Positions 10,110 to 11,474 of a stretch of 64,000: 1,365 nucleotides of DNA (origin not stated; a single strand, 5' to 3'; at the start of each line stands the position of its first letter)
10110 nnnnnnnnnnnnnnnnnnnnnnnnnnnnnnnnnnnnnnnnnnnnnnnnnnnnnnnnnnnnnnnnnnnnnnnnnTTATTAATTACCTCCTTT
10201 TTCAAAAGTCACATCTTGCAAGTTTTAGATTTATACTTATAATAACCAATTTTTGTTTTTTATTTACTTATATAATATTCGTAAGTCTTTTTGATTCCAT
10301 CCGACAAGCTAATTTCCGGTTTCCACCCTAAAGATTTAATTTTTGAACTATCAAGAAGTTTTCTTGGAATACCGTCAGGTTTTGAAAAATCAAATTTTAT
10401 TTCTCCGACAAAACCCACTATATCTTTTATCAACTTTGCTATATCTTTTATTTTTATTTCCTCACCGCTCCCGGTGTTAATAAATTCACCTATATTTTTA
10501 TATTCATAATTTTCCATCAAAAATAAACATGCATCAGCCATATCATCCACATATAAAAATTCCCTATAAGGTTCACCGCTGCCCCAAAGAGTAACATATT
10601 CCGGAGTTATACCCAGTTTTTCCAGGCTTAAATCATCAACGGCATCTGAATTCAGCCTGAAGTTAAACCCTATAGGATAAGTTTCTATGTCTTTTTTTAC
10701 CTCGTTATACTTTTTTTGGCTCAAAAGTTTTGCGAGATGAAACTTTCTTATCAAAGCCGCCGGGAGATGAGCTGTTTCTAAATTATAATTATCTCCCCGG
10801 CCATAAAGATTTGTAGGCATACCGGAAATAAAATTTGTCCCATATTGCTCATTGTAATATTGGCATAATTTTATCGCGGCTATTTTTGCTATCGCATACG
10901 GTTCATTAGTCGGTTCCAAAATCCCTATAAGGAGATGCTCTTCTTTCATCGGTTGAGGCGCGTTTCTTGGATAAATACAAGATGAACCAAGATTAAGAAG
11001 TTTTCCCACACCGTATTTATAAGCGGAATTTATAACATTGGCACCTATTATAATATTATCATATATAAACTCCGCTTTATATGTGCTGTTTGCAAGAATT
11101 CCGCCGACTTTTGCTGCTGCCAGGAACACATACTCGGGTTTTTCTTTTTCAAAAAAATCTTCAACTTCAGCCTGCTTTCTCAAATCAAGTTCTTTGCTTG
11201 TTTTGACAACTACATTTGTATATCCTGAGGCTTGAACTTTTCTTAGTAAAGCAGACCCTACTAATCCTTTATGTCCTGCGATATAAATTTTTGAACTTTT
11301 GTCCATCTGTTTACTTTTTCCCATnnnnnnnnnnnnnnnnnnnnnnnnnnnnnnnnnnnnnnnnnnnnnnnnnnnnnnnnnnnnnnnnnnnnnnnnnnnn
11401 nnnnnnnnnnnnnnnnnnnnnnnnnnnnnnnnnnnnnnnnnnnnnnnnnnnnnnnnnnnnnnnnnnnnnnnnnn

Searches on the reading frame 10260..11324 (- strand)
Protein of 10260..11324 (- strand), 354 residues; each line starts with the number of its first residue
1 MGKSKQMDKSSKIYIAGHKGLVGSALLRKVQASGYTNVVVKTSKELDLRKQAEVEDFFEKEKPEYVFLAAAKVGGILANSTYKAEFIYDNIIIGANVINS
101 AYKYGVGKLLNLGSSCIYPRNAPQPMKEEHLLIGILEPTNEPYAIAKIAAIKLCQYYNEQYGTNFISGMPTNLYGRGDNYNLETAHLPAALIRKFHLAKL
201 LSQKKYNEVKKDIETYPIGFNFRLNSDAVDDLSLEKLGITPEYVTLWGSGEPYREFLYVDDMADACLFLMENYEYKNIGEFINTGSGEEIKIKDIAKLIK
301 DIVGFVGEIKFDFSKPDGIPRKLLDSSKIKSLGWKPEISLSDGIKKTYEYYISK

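Call 8: search_protein_families(library=pfam, proteins=[window:10260-11324:-])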
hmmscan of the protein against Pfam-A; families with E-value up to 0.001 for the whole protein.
window:10260-11324:- (354 aa): 4 families
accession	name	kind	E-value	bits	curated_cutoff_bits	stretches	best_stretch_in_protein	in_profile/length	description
PF01370.27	Epimerase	-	1.5e-57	195.2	20.9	2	13-199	1-197/240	NAD dependent epimerase/dehydratase family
PF16363.11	GDP_Man_Dehyd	-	6.8e-18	65.6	27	2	45-190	58-200/332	GDP-mannose 4,6 dehydratase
PF04321.23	RmlD_sub_bind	-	3e-07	30.2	27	1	12-72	2-61/287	RmlD substrate binding domain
PF02719.21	Polysacc_synt_2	-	1.4e-06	28.1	20.2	0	44-112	59-126/293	Polysaccharide biosynthesis protein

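Call 67: search_protein_families(library=ncbifam, proteins=[window:10260-11324:-], max_evalue=1e-10)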
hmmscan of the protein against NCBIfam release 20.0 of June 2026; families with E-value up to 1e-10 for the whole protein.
window:10260-11324:- (354 aa): 4 families
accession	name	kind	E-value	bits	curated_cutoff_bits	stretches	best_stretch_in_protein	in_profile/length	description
NF047922.1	GDPFucSynFcl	equivalog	2.9e-132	440.8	500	2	10-204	2-195/308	GDP-L-fucose synthase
TIGR04180.1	EDH_00030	hypoth_equivalog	3.2e-17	62.6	475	0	248-337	203-295/297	NAD-dependent 4,6-dehydratase LegB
TIGR01181.1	dTDP_gluc_dehyt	equivalog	8.1e-17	61.3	365.1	1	242-353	203-313/321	dTDP-glucose 4,6-dehydratase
TIGR01179.1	galE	equivalog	1.1e-12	47.5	262.3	0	250-350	222-324/332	UDP-glucose 4-epimerase GalE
